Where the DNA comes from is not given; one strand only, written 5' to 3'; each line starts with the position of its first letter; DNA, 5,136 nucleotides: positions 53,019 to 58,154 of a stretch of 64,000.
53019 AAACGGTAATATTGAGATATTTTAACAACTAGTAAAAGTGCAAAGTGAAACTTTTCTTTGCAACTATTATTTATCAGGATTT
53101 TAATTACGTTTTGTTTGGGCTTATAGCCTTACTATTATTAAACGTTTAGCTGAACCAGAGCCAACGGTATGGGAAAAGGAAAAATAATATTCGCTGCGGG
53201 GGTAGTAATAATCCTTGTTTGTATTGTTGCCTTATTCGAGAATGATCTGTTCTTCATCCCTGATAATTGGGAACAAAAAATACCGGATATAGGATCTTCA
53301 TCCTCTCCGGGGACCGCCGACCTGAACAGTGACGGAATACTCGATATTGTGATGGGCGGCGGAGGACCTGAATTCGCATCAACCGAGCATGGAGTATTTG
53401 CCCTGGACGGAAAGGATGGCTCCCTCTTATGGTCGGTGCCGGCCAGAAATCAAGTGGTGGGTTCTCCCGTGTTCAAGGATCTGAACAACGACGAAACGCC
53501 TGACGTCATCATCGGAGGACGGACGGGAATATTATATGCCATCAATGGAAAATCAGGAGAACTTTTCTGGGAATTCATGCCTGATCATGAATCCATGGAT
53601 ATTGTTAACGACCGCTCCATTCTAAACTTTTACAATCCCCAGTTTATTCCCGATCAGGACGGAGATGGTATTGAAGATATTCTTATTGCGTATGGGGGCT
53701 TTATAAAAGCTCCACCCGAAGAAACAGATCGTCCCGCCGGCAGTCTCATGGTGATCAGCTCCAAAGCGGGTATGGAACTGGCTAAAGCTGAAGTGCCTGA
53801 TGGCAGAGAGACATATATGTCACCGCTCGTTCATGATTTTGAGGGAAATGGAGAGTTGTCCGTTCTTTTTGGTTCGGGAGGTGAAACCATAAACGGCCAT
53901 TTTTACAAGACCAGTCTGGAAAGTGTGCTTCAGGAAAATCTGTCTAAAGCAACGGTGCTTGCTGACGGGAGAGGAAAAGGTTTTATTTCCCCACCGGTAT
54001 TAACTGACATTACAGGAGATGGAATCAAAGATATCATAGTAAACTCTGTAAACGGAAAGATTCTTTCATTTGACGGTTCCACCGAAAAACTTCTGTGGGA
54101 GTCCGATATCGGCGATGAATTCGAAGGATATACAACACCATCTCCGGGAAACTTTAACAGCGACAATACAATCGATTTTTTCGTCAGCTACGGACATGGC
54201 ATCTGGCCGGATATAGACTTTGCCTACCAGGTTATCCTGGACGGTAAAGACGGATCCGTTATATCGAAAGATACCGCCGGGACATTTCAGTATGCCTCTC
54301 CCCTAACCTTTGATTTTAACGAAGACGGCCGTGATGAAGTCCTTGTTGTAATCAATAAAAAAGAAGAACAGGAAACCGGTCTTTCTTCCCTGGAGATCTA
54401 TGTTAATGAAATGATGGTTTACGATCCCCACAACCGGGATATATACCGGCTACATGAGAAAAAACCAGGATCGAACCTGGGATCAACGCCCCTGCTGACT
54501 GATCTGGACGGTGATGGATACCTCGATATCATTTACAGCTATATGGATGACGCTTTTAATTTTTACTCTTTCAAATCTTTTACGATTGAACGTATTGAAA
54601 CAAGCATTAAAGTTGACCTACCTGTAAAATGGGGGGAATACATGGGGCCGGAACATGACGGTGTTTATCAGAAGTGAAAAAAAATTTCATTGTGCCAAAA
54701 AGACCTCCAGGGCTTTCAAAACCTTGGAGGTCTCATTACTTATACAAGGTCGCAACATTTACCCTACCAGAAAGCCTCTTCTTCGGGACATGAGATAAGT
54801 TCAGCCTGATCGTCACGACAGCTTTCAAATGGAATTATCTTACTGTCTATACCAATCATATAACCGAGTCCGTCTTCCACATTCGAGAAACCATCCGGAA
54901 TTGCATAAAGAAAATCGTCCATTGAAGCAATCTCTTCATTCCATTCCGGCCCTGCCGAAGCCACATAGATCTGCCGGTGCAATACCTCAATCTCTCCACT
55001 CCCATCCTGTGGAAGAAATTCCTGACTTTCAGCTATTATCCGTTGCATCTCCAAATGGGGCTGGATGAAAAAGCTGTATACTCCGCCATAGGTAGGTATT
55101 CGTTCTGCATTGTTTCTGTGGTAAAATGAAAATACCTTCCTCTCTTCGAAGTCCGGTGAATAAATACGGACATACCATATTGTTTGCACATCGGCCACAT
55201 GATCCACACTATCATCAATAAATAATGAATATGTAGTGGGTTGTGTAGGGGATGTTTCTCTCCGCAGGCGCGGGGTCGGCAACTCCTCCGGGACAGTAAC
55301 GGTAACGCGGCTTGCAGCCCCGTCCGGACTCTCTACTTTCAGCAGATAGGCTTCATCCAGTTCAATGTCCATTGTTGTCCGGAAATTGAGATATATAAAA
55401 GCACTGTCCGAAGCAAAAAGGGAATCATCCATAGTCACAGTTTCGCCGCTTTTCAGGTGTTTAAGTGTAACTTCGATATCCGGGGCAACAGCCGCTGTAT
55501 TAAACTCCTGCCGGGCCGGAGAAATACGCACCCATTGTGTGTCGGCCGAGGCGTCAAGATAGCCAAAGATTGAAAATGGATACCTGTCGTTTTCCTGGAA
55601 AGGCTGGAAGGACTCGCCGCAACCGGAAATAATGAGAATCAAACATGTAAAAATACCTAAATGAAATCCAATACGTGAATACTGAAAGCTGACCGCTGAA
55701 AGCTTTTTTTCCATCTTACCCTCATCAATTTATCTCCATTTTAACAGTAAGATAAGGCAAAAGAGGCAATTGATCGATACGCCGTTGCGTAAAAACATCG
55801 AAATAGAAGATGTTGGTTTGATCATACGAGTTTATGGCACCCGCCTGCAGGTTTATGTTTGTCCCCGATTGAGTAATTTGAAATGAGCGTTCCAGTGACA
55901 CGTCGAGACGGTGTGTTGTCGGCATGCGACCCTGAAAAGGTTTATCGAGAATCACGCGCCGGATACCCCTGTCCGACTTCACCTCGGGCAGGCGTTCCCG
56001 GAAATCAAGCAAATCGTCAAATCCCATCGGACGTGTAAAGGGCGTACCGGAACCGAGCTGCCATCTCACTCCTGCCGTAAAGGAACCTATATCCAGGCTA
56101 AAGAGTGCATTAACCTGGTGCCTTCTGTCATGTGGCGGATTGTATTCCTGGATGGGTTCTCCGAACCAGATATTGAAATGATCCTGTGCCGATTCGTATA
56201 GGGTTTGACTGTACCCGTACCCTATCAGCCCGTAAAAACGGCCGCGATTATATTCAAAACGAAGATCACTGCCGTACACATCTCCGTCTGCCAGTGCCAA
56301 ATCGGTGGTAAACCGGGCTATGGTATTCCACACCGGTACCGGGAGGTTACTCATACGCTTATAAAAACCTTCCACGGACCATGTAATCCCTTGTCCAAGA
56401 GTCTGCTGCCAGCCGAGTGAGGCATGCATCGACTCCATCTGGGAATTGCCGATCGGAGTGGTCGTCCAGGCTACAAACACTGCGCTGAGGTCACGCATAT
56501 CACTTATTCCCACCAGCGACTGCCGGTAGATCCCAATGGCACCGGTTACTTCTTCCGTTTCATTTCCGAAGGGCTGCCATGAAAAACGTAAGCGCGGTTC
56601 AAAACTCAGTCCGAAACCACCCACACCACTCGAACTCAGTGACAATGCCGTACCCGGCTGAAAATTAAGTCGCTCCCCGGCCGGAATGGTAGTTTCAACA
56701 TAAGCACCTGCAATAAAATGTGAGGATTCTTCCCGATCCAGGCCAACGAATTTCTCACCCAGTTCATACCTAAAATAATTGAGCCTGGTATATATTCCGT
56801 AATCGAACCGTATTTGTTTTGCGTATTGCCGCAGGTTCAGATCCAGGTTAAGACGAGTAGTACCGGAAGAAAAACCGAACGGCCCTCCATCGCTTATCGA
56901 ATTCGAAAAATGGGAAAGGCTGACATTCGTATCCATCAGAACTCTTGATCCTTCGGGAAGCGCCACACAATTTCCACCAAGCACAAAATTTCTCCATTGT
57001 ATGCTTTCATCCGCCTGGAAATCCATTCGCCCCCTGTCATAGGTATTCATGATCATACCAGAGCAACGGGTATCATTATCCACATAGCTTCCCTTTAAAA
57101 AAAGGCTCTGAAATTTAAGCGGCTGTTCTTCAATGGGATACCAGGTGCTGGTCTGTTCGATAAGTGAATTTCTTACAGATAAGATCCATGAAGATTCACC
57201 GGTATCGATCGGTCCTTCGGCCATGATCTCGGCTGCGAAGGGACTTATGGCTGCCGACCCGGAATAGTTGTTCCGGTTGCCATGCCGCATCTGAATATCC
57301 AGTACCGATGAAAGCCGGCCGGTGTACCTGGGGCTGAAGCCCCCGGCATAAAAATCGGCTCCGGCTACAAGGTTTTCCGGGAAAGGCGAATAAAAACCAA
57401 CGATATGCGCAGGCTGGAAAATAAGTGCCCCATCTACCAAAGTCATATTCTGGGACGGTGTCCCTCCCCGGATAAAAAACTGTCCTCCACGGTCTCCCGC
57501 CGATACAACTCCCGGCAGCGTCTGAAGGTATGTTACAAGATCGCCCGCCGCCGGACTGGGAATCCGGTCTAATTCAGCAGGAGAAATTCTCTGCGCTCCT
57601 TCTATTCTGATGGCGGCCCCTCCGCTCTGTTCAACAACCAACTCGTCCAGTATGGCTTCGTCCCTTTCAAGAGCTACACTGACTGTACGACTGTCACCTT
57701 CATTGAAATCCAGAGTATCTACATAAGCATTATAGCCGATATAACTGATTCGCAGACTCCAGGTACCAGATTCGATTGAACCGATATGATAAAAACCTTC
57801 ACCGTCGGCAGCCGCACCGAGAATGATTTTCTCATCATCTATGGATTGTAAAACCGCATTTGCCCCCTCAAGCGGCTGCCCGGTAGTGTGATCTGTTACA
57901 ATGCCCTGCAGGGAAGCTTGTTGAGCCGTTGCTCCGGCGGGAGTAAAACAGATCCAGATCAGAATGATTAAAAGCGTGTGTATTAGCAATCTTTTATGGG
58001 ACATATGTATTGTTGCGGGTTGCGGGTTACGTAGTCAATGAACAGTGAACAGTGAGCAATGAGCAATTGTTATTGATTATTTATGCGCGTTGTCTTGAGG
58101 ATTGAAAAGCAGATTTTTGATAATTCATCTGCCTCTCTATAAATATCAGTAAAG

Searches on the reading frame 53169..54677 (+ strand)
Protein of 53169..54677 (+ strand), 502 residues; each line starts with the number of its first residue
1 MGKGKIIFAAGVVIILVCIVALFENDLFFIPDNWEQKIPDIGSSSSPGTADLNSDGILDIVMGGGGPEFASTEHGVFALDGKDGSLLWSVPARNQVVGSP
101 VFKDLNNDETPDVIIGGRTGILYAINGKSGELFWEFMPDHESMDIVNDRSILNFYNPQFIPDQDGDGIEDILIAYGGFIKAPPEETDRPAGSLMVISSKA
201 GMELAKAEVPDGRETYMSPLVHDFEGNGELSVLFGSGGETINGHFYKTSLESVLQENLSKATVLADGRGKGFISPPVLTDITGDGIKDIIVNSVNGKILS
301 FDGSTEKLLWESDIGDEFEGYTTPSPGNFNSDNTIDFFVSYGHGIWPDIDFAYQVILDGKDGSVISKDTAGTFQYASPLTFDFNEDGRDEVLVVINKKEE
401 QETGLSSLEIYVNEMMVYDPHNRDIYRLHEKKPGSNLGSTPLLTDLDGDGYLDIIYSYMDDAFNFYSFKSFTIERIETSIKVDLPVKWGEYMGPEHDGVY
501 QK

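Call 6: search_protein_families(library=pfam, proteins=[window:53169-54677:+], max_evalue=0.01)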
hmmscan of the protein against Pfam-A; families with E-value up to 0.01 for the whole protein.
window:53169-54677:+ (502 aa): 9 families
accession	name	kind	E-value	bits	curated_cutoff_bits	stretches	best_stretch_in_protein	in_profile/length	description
PF13517.12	FG-GAP_3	-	3.3e-18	66.5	26.9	0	104-173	1-61/61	FG-GAP-like repeat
PF01839.29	FG-GAP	-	2.1e-13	50.2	22.1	1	438-456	2-20/37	FG-GAP repeat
PF23727.1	Beta-prop_FAM234A_B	-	2.5e-09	36.6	26.4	1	75-364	53-325/467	FAM234A/B beta-propeller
PF13570.13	Beta-prop_ACSF4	-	4.4e-08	33.3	133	1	71-136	26-87/329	Beta-alanine-activating enzyme, beta-propeller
PF25292.1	Beta-prop_CGLA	-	4.5e-08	33.4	26.8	1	81-144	15-77/316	Lambda-carrageenase beta-propeller domain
PF13360.13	PQQ_2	-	4.4e-07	30.2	27.6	1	70-145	39-108/233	Outer membrane protein assembly factor BamB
PF16743.10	PliI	-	0.0021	18.2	27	0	90-117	52-79/123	Periplasmic lysozyme inhibitor of I-type lysozyme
PF23743.1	Beta-prop_BBS7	-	0.0063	16.3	27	0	252-298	200-246/299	BBS7 beta-propeller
PF14783.12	BBS2_Mid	-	0.0065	17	27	0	278-304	4-30/108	Ciliary BBSome complex subunit 2, middle region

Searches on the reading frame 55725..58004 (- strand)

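Call 6: search_protein_families(library=pfam, proteins=[window:55725-58004:-], max_evalue=0.01)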
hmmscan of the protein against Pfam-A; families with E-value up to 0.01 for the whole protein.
window:55725-58004:- (759 aa): 4 families
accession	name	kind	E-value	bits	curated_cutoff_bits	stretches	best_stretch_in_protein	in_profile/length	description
PF13715.12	CarbopepD_reg_2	-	2.8e-12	46.9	32.2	1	33-124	2-88/88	CarboxypepD_reg-like domain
PF13620.12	CarboxypepD_reg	-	2.6e-11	44.2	32.3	1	31-113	1-82/82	Carboxypeptidase regulatory-like domain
PF07715.20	Plug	-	3.9e-06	27.8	23.9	1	146-228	15-100/107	TonB-dependent Receptor Plug Domain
PF25183.1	OMP_b-brl_4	-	0.0061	15.4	30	0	693-731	772-810/838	Outer membrane beta barrel domain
